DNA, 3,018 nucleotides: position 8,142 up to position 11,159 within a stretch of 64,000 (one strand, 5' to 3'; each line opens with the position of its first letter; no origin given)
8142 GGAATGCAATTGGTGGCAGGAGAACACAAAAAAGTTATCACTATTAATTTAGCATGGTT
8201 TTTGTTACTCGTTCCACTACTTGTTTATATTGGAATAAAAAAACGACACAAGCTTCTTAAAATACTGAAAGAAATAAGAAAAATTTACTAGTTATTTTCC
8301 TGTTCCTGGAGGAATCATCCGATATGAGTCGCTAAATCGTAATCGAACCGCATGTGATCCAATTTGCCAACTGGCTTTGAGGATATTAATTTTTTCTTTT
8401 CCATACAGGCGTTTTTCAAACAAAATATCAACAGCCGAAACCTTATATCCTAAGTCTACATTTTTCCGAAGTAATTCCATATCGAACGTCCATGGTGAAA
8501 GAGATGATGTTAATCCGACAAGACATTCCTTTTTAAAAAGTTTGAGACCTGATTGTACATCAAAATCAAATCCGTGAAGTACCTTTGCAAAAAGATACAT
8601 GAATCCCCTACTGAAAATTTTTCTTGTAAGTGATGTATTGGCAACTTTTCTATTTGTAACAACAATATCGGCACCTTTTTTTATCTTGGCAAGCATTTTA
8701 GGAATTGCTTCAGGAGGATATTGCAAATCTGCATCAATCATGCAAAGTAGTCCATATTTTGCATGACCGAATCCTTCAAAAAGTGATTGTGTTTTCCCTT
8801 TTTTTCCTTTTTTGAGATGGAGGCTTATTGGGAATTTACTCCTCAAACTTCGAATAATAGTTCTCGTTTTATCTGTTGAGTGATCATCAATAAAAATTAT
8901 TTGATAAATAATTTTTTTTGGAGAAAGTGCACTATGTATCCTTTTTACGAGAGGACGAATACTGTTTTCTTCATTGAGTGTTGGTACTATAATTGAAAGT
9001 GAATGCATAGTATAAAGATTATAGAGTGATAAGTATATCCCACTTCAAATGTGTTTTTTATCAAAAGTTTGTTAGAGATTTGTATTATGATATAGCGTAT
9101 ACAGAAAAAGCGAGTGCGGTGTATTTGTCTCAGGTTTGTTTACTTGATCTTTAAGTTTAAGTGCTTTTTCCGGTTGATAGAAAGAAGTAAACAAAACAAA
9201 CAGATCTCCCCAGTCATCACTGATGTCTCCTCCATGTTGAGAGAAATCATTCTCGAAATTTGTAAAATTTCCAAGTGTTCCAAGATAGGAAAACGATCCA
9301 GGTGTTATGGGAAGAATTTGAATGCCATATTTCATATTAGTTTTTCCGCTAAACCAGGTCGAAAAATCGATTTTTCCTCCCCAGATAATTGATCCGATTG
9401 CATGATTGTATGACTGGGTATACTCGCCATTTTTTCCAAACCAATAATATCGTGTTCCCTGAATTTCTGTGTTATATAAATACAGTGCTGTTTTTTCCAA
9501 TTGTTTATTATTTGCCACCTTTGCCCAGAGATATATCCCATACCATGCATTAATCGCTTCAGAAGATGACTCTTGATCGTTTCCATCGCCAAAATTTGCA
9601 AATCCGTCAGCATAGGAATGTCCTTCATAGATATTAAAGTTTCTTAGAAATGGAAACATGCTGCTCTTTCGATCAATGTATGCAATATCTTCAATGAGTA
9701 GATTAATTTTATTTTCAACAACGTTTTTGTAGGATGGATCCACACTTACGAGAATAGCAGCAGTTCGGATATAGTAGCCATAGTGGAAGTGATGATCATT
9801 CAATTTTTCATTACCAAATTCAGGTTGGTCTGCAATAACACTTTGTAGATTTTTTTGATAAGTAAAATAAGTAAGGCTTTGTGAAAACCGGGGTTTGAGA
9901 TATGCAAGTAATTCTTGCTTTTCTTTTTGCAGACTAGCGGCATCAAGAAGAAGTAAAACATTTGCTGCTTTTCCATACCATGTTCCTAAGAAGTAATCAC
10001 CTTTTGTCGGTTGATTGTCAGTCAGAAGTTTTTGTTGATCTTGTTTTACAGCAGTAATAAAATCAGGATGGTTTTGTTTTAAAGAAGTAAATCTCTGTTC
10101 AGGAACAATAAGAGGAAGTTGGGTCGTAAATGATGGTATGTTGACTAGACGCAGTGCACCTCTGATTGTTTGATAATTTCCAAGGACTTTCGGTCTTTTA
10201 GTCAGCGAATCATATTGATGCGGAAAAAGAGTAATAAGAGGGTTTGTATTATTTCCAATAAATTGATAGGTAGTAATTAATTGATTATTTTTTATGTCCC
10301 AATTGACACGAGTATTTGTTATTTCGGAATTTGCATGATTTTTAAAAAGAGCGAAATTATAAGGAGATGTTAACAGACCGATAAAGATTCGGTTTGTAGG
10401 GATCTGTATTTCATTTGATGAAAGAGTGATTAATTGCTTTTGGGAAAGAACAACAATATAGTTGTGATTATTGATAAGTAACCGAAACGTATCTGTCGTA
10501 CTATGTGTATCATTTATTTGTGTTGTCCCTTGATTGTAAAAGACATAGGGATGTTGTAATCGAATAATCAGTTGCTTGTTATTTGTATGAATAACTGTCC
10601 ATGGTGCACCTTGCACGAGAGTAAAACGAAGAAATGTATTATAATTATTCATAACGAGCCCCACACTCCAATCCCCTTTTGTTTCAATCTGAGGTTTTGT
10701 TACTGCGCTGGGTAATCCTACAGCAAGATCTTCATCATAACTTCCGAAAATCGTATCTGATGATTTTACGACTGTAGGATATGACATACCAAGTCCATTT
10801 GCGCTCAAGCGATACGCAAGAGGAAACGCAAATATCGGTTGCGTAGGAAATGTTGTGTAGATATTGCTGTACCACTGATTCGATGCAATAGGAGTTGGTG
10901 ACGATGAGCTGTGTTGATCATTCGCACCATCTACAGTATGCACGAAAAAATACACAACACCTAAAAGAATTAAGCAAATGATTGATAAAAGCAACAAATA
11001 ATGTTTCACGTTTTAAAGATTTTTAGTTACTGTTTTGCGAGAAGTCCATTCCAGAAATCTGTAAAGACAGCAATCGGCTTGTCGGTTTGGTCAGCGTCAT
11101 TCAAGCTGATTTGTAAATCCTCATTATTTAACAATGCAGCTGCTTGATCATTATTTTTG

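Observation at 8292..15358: Five-gene operon pairing a BcsA/CrdS-like synthase with a GH81 beta-1,3-glucanase and an HlyD-like adaptor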

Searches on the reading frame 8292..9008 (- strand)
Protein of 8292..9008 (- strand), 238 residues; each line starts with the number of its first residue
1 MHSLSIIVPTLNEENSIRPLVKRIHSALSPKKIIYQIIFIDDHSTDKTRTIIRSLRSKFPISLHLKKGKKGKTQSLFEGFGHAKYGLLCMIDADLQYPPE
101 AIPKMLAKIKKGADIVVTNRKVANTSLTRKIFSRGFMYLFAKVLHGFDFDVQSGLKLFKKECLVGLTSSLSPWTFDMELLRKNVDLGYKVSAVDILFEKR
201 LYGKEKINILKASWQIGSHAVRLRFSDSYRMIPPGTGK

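Call 4: search_protein_families(library=pfam, proteins=[window:8292-9008:-], max_evalue=0.01)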
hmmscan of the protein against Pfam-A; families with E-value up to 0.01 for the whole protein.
window:8292-9008:- (238 aa): 4 families
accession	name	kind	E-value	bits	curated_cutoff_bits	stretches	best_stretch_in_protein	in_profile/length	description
PF00535.33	Glycos_transf_2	-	2.5e-26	93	23.3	1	5-138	1-139/168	Glycosyl transferase family 2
PF13641.12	Glyco_tranf_2_3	-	6.3e-08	33.3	27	1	3-126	2-129/230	Glycosyltransferase like family 2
PF13506.12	Glyco_transf_21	-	0.001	19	21.7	1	71-146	17-93/174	Glycosyl transferase family 21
PF10111.15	Glyco_tranf_2_2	-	0.0042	17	27.3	1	6-110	2-109/276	Glycosyltransferase like family 2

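Call 5: search_protein_families(library=ncbifam, proteins=[window:8292-9008:-], max_evalue=0.01)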
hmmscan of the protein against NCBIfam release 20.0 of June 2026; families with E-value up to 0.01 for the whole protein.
window:8292-9008:- (238 aa): 18 families
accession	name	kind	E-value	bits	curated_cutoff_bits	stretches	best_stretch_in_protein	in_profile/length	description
NF047588.1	GlcsyltransPgfSStrep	equivalog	2.1e-21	76.4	500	1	4-210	3-208/308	glycosyltransferase PgfS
NF007986.1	PRK10714.1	equivalog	3.1e-20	72.4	529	1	2-160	6-166/316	undecaprenyl-phosphate 4-deoxy-4-formamido-L-arabinose transferase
TIGR04182.1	glyco_TIGR04182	equivalog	2.4e-19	69.8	325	1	5-221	3-215/293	S-layer glycoprotein N-glycosyltransferase AglJ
TIGR04283.1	glyco_like_mftF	equivalog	2.9e-13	49.9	182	1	4-133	1-122/221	TIGR04283 family arsenosugar biosynthesis glycosyltransferase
TIGR03937.1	PgaC_IcaA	equivalog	1.4e-12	47.3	422.3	1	3-135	46-179/407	poly-beta-1,6-N-acetyl-D-glucosamine synthase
NF041391.1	DPhHxTase_Halo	equivalog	7.6e-11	41.4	375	1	10-222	3-207/213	dolichyl-phosphate hexose transferase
NF010496.0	PRK13915.1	equivalog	1.2e-10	41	262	1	2-109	31-142/307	glucosyl-3-phosphoglycerate synthase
TIGR03111.1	glyc2_xrt_Gpos1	hypoth_equivalog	6.6e-09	35.1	363.95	1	4-118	51-165/439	TIGR03111 family XrtG-associated glycosyltransferase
NF038302.1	EPS_HpsE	equivalog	3.7e-08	32.7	300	1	4-67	3-66/307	hormogonium polysaccharide biosynthesis glycosyltransferase HpsE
NF007482.0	PRK10073.1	equivalog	5.4e-08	32.2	423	1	3-120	7-122/334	glycosyltransferase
NF050050.1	ProtGlycPglI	equivalog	9e-08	31.8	500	1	2-135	2-135/306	GalNAc(5)-diNAcBac-PP-undecaprenol beta-1,3-glucosyltransferase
TIGR03469.1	HpnB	hypoth_equivalog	2.2e-07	30.3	379.25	1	4-143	46-195/386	hopene-associated glycosyltransferase HpnB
NF047683.1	TeichurnBiosyTuaG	equivalog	1.5e-06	28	400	1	3-111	7-113/252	teichuronic acid biosynthesis protein TuaG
NF041875.1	EPS_EpsD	equivalog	1.9e-06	27.5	370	1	4-120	1-115/325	exopolysaccharide biosynthesis glycosyltransferase EpsD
NF045692.1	OglycostaseCruG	equivalog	3.2e-06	26.3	600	1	3-116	42-160/386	2'-O-glycosyltransferase CruG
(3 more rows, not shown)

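Call 80: search_solved_structures(query=window:8292-9008:-, max_evalue=0.00001)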
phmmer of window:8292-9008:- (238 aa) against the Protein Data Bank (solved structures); distinct sequences matched with E-value up to 0.00001: 7.
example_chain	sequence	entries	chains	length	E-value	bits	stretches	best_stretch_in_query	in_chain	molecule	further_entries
5mlz_A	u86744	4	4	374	2.4e-24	89.7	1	4-208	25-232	Dolichol monophosphate mannose synthase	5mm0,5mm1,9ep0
9bhc_C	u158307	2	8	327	6e-17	65.5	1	3-140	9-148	Undecaprenyl-phosphate 4-deoxy-4-formamido-L-arabinose transferase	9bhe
8vxh_A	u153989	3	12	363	7.7e-17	65.2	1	3-140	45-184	Undecaprenyl-phosphate 4-deoxy-4-formamido-L-arabinose transferase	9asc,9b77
9hwj_A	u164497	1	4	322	1.2e-16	64.6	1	3-140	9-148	Undecaprenyl-phosphate 4-deoxy-4-formamido-L-arabinose transferase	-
5ekp_C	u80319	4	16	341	4.1e-16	62.8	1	3-138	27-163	Uncharacterized glycosyltransferase sll0501 | Glycosyltransferase sll0501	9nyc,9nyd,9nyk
9nye_A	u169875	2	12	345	4.2e-16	62.8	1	3-138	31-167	Glycosyltransferase sll0501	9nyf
5eke_A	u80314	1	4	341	4.3e-16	62.8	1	3-138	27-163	Uncharacterized glycosyltransferase sll0501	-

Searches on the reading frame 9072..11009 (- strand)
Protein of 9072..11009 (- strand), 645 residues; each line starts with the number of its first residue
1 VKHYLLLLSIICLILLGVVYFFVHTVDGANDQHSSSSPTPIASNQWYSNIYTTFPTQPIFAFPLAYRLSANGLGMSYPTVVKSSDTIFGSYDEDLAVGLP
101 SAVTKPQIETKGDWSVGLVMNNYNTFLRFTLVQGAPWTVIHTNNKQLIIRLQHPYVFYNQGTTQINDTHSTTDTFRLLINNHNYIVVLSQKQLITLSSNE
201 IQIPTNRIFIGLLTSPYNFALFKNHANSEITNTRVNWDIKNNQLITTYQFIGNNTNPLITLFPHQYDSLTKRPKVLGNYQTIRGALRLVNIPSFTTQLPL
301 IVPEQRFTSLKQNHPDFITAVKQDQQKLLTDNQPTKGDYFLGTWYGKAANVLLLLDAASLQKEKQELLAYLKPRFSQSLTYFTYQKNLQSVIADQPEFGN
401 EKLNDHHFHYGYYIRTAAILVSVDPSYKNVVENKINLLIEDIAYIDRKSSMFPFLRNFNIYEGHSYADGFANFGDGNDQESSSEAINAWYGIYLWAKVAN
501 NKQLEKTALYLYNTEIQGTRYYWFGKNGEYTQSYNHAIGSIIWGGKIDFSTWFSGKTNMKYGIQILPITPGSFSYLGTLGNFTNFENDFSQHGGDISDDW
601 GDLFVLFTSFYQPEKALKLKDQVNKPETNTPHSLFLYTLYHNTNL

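Call 4: search_protein_families(library=pfam, proteins=[window:9072-11009:-], max_evalue=0.01)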
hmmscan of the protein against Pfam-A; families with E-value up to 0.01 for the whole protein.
window:9072-11009:- (645 aa): 2 families
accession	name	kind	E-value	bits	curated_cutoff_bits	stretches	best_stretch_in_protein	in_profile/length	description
PF17652.7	Glyco_hydro81C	-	6.3e-56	190.6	25.6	1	317-619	10-328/349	Glycosyl hydrolase family 81 C-terminal domain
PF03639.19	Glyco_hydro_81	-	1.1e-06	28.5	25.6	1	32-289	6-300/323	Glycosyl hydrolase family 81 N-terminal domain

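Call 5: search_protein_families(library=ncbifam, proteins=[window:9072-11009:-], max_evalue=0.01)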
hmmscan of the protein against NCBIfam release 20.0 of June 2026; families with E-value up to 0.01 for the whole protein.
window:9072-11009:- (645 aa): 0 families

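Call 20: search_solved_structures(query=window:9072-11009:-, max_evalue=0.001, show_alignments=2)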
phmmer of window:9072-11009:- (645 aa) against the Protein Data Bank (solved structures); distinct sequences matched with E-value up to 0.001: 8.
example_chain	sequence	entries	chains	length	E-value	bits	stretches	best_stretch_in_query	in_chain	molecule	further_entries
6fop_A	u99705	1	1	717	2.9e-72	247.4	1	38-628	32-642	Glycoside hydrolase family 81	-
5v1w_A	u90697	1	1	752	2.3e-45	158.5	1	248-619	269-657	Glycoside Hydrolase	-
5t4a_A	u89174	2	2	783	2.6e-45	158.4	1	248-619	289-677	Glycoside Hydrolase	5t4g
5t49_A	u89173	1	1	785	2.6e-45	158.3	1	248-619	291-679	BH0236 protein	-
5upi_A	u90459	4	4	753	6.4e-45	157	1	248-619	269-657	BH0236 protein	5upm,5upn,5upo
5t4c_A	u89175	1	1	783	7e-45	156.9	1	248-619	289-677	Glycoside Hydrolase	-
5xbz_A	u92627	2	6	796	5.4e-24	87.9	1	396-636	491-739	Endo-beta-1,3-glucanase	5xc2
4k35_A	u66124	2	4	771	6.2e-23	84.4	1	396-636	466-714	glycoside hydrolase family 81 endo-beta-1,3-glucanase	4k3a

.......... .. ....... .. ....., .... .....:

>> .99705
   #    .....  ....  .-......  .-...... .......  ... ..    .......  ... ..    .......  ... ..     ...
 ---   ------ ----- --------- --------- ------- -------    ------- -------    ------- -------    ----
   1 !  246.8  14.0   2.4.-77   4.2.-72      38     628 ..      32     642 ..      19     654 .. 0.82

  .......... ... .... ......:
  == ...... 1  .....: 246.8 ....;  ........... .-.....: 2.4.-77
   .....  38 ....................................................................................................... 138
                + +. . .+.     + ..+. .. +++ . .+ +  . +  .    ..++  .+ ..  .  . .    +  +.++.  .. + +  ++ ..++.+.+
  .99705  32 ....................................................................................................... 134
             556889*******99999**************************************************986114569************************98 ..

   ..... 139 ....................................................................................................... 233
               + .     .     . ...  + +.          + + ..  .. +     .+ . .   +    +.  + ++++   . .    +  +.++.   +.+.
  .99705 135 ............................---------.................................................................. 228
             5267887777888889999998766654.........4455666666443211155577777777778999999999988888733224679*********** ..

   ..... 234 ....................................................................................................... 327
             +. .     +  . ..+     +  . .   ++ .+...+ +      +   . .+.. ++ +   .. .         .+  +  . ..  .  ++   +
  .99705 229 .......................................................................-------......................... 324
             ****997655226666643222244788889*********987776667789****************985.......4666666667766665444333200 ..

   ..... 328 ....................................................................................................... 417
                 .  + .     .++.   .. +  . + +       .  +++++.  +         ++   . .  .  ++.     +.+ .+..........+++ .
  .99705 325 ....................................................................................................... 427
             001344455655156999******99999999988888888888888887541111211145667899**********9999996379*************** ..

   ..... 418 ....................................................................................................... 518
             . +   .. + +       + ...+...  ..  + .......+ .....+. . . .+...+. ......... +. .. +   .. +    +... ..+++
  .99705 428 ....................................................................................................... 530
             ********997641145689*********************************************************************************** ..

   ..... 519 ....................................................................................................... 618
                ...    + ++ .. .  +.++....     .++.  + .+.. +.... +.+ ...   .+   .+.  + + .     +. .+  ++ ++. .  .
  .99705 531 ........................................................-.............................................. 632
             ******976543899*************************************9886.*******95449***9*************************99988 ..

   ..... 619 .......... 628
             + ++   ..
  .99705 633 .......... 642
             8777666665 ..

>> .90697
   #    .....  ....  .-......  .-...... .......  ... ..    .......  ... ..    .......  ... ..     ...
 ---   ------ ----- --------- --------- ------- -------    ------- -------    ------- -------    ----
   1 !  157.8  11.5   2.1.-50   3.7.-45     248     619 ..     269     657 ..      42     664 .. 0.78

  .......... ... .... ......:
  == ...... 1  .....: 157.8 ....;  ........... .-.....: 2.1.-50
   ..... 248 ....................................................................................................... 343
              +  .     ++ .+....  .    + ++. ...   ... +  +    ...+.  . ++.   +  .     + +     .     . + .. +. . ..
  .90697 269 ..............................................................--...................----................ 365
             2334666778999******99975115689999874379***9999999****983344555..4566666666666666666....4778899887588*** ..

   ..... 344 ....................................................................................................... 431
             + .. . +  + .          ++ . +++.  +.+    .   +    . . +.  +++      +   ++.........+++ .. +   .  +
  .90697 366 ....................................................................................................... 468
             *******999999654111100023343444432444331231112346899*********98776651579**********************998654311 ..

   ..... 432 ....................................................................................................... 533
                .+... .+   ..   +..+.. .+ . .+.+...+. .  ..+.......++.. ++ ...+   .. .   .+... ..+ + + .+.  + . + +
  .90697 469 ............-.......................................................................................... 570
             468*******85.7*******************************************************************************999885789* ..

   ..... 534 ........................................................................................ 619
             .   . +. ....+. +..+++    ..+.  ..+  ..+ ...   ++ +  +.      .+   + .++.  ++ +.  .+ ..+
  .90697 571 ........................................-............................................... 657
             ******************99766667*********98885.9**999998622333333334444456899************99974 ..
